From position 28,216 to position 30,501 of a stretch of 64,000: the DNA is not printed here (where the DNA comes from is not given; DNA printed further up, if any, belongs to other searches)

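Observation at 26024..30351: Orphan glycyl-radical module (compact GRE + DUF4867-like + activase + HAD phosphatase + PQ-loop mini-transporter) inside a deoxyhexose-glycan locus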

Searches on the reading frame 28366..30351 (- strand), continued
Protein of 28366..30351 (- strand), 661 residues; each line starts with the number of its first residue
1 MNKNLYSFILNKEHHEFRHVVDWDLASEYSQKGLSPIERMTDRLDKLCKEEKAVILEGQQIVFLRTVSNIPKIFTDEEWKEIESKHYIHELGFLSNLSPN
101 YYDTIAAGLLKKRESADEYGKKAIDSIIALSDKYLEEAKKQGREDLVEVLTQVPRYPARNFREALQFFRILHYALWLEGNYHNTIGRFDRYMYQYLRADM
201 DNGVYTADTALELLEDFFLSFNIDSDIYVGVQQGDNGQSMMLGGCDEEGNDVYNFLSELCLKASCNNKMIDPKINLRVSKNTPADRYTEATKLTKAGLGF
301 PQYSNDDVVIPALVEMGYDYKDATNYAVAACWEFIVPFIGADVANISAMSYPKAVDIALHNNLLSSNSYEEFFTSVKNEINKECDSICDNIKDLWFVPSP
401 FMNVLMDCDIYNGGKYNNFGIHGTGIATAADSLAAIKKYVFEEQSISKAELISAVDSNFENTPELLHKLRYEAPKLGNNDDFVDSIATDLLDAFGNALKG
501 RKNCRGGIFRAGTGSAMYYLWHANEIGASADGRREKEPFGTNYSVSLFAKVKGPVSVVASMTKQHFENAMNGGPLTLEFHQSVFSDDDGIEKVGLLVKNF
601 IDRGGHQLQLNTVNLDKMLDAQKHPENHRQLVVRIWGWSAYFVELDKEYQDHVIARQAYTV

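Call 43: search_protein_families(library=pfam, proteins=[L047:5296-6033:+, L071:3381-4868:+, L013:12767-14212:+, L020:8094-9938:+, L019:9047-9856:+, L052:8522-9976:+, L052:7136-8440:+, L006:13422-15596:+, L003:339-2486:+, L006:15612-16523:+], max_evalue=0.001)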
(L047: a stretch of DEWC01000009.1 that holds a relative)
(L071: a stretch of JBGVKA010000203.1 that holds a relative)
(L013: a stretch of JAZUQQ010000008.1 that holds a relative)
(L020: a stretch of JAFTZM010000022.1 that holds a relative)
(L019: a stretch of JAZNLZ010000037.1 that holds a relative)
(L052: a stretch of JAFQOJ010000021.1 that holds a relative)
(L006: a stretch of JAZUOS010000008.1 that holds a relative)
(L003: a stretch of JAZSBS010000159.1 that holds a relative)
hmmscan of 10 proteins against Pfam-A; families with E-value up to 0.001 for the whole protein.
L047:5296-6033:+ (246 aa): 2 families
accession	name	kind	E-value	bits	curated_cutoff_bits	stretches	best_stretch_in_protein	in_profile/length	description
PF13472.12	Lipase_GDSL_2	-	5e-13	50.4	32.9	1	10-231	1-177/178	GDSL-like Lipase/Acylhydrolase family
PF00657.28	Lipase_GDSL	-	4.3e-10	40.5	23.6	1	8-235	1-206/208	GDSL-like Lipase/Acylhydrolase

L071:3381-4868:+ (496 aa): 0 families

L013:12767-14212:+ (482 aa): 2 families
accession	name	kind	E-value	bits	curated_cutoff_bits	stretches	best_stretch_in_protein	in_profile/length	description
PF06964.18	Alpha-L-AF_C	-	5.2e-39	134.5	27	1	293-463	1-148/165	Alpha-L-arabinofuranosidase C-terminal domain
PF22848.2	ASD1_dom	-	3.8e-09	36.9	22.2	0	137-176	112-151/239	Alpha-L-arabinofuranosidase 1 domain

L020:8094-9938:+ (615 aa): 2 families
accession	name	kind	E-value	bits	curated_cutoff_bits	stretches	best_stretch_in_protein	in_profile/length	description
PF07944.18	Beta-AFase-like_GH127_cat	-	2e-81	274.4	24.9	1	28-420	2-372/376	Beta-L-arabinofuranosidase, GH127 catalytic domain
PF20737.2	Glyco_hydro127C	-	9.7e-18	64.1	23.7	1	514-592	2-71/71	Glycoside hydrolase family 127 C-terminal domain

L019:9047-9856:+ (270 aa): 1 family
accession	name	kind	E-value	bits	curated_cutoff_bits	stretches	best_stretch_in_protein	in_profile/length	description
PF02811.25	PHP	-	8.6e-17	62.4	26.4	1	9-197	2-163/164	PHP domain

L052:8522-9976:+ (485 aa): 0 families

L052:7136-8440:+ (435 aa): 1 family
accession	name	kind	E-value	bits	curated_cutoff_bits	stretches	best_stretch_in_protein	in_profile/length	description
PF09587.15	PGA_cap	-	1.6e-62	211.7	27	1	73-336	2-255/255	Bacterial capsule synthesis protein PGA_cap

L006:13422-15596:+ (725 aa): 4 families
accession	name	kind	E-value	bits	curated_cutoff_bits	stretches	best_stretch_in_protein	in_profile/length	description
PF02065.24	Melibiase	-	4.1e-152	506.6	27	1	288-634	2-347/347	Melibiase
PF16875.11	Glyco_hydro_36N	-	1.7e-78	264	27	1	30-282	2-252/253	Glycosyl hydrolase family 36 N-terminal domain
PF16874.11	Glyco_hydro_36C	-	2.4e-14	54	27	1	648-721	2-77/77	Glycosyl hydrolase family 36 C-terminal domain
PF01055.32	Glyco_hydro_31_2nd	-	2.2e-06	27.7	23.5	1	339-510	17-193/328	Glycosyl hydrolases family 31 TIM-barrel domain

L003:339-2486:+ (716 aa): 3 families
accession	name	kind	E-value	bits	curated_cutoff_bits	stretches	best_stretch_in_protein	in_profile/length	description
PF00933.27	Glyco_hydro_3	-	2.9e-70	237.7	27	1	17-335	1-316/316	Glycosyl hydrolase family 3 N terminal domain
PF01915.27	Glyco_hydro_3_C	-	2.4e-43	148.9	31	1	369-594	1-200/200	Glycosyl hydrolase family 3 C-terminal domain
PF14310.12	Fn3-like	-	5.7e-16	58.8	25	1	636-704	1-70/71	Fibronectin type III-like domain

L006:15612-16523:+ (304 aa): 1 family
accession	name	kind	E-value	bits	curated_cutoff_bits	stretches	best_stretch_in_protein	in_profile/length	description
PF01261.30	AP_endonuc_2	-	2e-23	83.8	31.1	1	23-273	2-230/249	Xylose isomerase-like TIM barrel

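Call 44: search_protein_representatives(protein=window:28366-30351:-)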
Query: 661 residues. Proteins with E-value up to 0.001 (for the whole library): 6438; up to 1e-10: 3460; up to 1e-30: 1561. The best 150 are listed.
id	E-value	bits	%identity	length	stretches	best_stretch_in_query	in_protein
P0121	9.3e-283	955.8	63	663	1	3-660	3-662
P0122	2.6e-233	792.5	69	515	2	267-661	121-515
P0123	1.9e-218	743.4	68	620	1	1-463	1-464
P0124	1.9e-214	730.1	51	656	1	1-661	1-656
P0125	1.4e-202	691.0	50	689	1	4-659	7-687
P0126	6.7e-195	665.6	48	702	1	7-659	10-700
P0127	3.2e-191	653.4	46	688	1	4-657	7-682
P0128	1.1e-189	648.4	47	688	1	3-660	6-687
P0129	1.3e-184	631.6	46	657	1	1-654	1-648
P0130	2.7e-178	610.7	48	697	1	7-656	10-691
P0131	1.6e-174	598.2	47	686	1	7-659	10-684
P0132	4.2e-174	596.9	47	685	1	37-657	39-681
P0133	4.7e-174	596.7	56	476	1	192-656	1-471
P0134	5.1e-174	596.6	47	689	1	33-661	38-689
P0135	6.7e-170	583.0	45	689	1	3-660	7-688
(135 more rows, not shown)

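Call 53: find_homologous_proteins(query=P0127, max_evalue=1e-50)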
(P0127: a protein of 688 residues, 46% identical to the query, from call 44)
Query P0127 (688 aa): 5812 proteins with E <= 1e-50 among 8000 candidates; the best 120 are listed.
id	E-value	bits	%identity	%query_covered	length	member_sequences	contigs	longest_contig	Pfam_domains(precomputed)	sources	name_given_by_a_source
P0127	0.0e+0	1598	100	100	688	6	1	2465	PF02901.21,PF01228.27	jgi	-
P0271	0.0e+0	1255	77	100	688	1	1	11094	PF02901.21,PF01228.27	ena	-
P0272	0.0e+0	1109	70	100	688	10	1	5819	PF02901.21,PF01228.27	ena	-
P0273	0.0e+0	1108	70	100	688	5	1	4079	PF02901.21,PF01228.27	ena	-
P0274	0.0e+0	1106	70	100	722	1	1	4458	PF02901.21,PF01228.27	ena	-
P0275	0.0e+0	1045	65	100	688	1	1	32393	PF02901.21,PF01228.27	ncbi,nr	ncbi:MAG: hypothetical protein IJJ26_09125 [Victivallales bacterium]|nr:hypothetical protein [Victiv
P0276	0.0e+0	1018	64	100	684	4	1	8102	PF02901.21,PF01228.27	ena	-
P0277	2.4e-280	950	61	99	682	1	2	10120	PF02901.21,PF01228.27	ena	-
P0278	1.6e-276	937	60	100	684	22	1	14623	PF02901.21,PF01228.27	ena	-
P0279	3.2e-274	930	60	99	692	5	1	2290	PF02901.21,PF01228.27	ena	-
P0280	7.5e-273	925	58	100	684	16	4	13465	PF02901.21,PF01228.27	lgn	-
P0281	2.2e-272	924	59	99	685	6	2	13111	PF02901.21,PF01228.27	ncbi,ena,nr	ncbi:MAG: pyruvate formate-lyase [Lentisphaeria bacterium]|nr:pyruvate formate-lyase [Lentisphaeria 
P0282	5.1e-271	919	59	100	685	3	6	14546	PF02901.21,PF01228.27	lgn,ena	-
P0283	5.9e-269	912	60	99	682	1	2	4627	PF02901.21,PF01228.27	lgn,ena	-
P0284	1.8e-264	897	58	99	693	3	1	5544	PF02901.21,PF01228.27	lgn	-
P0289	2.2e-252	857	57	99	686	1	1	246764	PF02901.21,PF01228.27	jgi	jgi:formate C-acetyltransferase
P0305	6.2e-246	836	55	99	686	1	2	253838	PF02901.21,PF01228.27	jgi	jgi:formate C-acetyltransferase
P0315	6.6e-245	833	53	100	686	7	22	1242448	PF02901.21,PF01228.27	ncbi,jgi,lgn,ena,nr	ncbi:MAG: pyruvate formate-lyase [Lentisphaerae bacterium]|jgi:pyruvate-formate lyase|nr:pyruvate fo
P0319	2.7e-243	827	55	99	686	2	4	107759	PF02901.21,PF01228.27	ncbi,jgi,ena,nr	ncbi:MAG TPA: pyruvate formate lyase family protein [Kiritimatiellia bacterium]|nr:pyruvate formate 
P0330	8.8e-241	819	53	99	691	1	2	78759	PF02901.21,PF01228.27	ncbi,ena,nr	ncbi:MAG: pyruvate formate-lyase [Kiritimatiellae bacterium]|nr:pyruvate formate-lyase [Kiritimatiel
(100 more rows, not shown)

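Call 54: find_encoding_contigs(protein=P0315, flank=8000, max_places=3)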
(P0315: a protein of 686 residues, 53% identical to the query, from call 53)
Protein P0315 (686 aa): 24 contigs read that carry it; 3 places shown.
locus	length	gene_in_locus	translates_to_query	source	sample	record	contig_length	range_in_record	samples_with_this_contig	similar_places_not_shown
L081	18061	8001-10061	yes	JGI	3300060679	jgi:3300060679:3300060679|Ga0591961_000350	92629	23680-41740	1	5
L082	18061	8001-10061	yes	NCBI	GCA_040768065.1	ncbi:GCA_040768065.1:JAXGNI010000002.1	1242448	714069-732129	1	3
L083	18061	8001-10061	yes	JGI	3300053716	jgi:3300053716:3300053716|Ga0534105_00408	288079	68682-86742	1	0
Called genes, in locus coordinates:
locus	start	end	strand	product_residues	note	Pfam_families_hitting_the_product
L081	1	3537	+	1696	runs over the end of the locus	PF04389:Peptidase_M28 (weak), PF02687:FtsX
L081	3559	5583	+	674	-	PF03169:OPT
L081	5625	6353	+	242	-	PF02463:SMC_N (faint), PF00005:ABC_tran, PF13304:AAA_21 (faint)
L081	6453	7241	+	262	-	PF10370:Rv2993c-like_N (weak), PF01557:FAA_hydrolase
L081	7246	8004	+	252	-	PF01479:S4 (weak), PF01728:FtsJ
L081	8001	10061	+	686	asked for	PF02901:PFL-like, PF01228:Gly_radical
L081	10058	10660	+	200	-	PF01300:Sua5_yciO_yrdC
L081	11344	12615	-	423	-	PF08240:ADH_N (weak), PF00107:ADH_zinc_N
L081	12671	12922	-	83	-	PF23297:ACP_SdgA_C (weak), PF00550:PP-binding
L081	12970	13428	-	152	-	PF00582:Usp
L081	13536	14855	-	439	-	PF06808:DctM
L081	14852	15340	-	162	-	PF04290:DctQ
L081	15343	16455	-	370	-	PF03480:DctP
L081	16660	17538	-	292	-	PF01261:AP_endonuc_2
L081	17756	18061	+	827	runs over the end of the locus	PF19543:GH123_N (faint), PF22680:Glyco_hydro_123_N_2, PF13320:GH123_cat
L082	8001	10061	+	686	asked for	PF02901:PFL-like, PF01228:Gly_radical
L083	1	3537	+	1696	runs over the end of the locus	PF04389:Peptidase_M28 (weak), PF02687:FtsX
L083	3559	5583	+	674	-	PF03169:OPT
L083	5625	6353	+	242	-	PF02463:SMC_N (faint), PF00005:ABC_tran, PF13304:AAA_21 (faint)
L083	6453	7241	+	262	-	PF10370:Rv2993c-like_N (weak), PF01557:FAA_hydrolase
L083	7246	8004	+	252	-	PF01479:S4 (weak), PF01728:FtsJ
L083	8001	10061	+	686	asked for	PF02901:PFL-like, PF01228:Gly_radical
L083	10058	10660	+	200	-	PF01300:Sua5_yciO_yrdC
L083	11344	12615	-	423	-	PF08240:ADH_N (weak), PF00107:ADH_zinc_N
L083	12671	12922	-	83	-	PF23297:ACP_SdgA_C (weak), PF00550:PP-binding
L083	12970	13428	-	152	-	PF00582:Usp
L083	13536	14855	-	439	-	PF06808:DctM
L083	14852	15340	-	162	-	PF04290:DctQ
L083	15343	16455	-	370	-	PF03480:DctP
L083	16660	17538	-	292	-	PF01261:AP_endonuc_2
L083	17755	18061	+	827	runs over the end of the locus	PF19543:GH123_N (faint), PF22680:Glyco_hydro_123_N_2, PF13320:GH123_cat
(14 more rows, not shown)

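Call 55: find_encoding_contigs(protein=P0319, flank=8000, max_places=2)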
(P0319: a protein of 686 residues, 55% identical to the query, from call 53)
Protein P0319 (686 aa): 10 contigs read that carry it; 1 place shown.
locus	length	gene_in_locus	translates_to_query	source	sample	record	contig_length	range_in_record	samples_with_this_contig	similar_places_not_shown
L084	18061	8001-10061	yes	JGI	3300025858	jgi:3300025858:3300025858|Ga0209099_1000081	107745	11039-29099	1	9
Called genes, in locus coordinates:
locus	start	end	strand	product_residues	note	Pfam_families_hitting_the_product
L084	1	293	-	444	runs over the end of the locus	PF01408:GFO_IDH_MocA, PF19051:GFO_IDH_MocA_C2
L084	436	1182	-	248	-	PF00657:Lipase_GDSL, PF13472:Lipase_GDSL_2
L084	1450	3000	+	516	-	PF07583:PSCyt2, PF07587:PSD1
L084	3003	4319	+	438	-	PF07394:DUF1501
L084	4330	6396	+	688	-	PF04151:PPC (weak)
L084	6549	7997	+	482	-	PF00083:Sugar_tr, PF07690:MFS_1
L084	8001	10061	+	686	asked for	PF02901:PFL-like, PF01228:Gly_radical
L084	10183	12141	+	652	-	PF13620:CarboxypepD_reg, PF13715:CarbopepD_reg_2 (faint)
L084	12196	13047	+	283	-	PF13353:Fer4_12, PF04055:Radical_SAM, PF00037:Fer4 (faint), PF12797:Fer4_2 (faint)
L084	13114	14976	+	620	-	PF13424:TPR_12 (faint), PF07719:TPR_2 (faint), PF13231:PMT_2, PF13428:TPR_14 (faint), PF13431:TPR_17 (faint), PF13181:TPR_8 (faint), PF13432:TPR_16, PF14559:TPR_19 (weak), +2 more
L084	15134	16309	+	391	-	PF13570:Beta-prop_ACSF4, PF01011:PQQ (faint), PF13360:PQQ_2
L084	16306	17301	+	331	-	-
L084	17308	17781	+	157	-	PF01451:LMWPc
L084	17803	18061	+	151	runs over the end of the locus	PF04074:DUF386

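Call 56: find_encoding_contigs(protein=P0305, flank=7000, max_places=2)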
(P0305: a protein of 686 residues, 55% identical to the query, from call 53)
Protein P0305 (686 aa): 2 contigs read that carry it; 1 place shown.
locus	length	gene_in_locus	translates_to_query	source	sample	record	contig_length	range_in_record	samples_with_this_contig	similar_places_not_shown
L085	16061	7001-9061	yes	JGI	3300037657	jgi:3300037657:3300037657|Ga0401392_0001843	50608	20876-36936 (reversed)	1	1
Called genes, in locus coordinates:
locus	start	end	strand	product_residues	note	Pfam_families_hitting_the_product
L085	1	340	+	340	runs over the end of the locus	PF13483:Lactamase_B_3 (faint)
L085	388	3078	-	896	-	PF00354:Pentaxin (faint), PF13385:Laminin_G_3, PF02210:Laminin_G_2 (faint), PF02973:Sialidase (faint), PF13385:Laminin_G_3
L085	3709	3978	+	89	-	-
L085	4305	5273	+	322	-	PF01156:IU_nuc_hydro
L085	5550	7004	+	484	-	PF00083:Sugar_tr, PF07690:MFS_1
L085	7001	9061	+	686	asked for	PF02901:PFL-like, PF01228:Gly_radical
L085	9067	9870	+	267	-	PF13353:Fer4_12, PF04055:Radical_SAM, PF00037:Fer4 (weak), PF12797:Fer4_2 (weak)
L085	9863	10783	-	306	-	PF02311:AraC_binding, PF12833:HTH_18, PF00165:HTH_AraC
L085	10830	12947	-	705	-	PF17801:Melibiase_C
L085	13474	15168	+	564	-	PF03747:ADP_ribosyl_GH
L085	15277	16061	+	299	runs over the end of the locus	PF00294:PfkB, PF08543:Phos_pyr_kin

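Call 57: find_encoding_contigs(protein=P0289, flank=7000, max_places=2)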
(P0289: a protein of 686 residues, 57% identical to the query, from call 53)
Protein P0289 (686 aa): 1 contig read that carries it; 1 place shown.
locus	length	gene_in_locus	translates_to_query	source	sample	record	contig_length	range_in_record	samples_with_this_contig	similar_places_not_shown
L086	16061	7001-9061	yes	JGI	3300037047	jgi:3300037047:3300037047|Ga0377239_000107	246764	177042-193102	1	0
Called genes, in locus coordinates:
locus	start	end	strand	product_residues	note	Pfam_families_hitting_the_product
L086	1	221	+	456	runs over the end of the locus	PF01408:GFO_IDH_MocA, PF16490:Oxidoreduct_C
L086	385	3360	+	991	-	PF00890:FAD_binding_2 (weak), PF01134:GIDA (weak), PF07992:Pyr_redox_2 (weak), PF12831:FAD_oxidored, PF13450:NAD_binding_8 (weak), PF25275:Golvesin_C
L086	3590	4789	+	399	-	PF13472:Lipase_GDSL_2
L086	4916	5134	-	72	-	-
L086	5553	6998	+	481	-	PF00083:Sugar_tr, PF07690:MFS_1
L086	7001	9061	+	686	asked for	PF02901:PFL-like, PF01228:Gly_radical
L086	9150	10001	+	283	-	PF13353:Fer4_12, PF04055:Radical_SAM, PF00037:Fer4 (faint)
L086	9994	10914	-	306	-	PF02311:AraC_binding, PF12833:HTH_18, PF00165:HTH_AraC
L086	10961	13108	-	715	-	-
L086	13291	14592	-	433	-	PF16656:Pur_ac_phosph_N (faint), PF00149:Metallophos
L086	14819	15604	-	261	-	PF00588:SpoU_methylase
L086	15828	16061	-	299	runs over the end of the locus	PF00482:T2SSF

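Call 58: find_encoding_contigs(protein=P0330, flank=7000, max_places=2)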
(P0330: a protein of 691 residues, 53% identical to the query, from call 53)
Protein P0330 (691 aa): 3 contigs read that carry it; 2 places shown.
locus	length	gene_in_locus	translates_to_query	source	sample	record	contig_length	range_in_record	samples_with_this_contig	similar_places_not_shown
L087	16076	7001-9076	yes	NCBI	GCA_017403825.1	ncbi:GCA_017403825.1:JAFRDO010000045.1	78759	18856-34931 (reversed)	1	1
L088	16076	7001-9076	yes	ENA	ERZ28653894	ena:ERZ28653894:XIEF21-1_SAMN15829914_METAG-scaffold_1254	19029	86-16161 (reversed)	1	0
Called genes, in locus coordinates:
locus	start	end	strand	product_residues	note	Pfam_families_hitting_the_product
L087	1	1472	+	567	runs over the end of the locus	PF00483:NTP_transferase, PF12804:NTP_transf_3 (weak), PF01636:APH, PF02958:EcKL (faint)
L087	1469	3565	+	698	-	-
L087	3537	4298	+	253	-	PF02348:CTP_transf_3, PF12804:NTP_transf_3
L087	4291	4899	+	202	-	PF03591:AzlC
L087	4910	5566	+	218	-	PF05437:AzlD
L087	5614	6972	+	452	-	PF00083:Sugar_tr, PF07690:MFS_1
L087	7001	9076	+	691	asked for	PF02901:PFL-like, PF01228:Gly_radical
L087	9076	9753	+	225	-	PF13353:Fer4_12, PF04055:Radical_SAM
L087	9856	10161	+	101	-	PF04221:RelB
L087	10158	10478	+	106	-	PF05016:ParE_toxin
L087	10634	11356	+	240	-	-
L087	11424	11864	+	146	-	-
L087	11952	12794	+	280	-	-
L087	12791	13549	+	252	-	-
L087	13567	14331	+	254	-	PF28597:T2SSF_N (weak)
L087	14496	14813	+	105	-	PF04221:RelB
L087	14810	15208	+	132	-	PF13470:PIN_3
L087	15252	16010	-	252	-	PF28597:T2SSF_N (weak)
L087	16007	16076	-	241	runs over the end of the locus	-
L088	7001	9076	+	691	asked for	PF02901:PFL-like, PF01228:Gly_radical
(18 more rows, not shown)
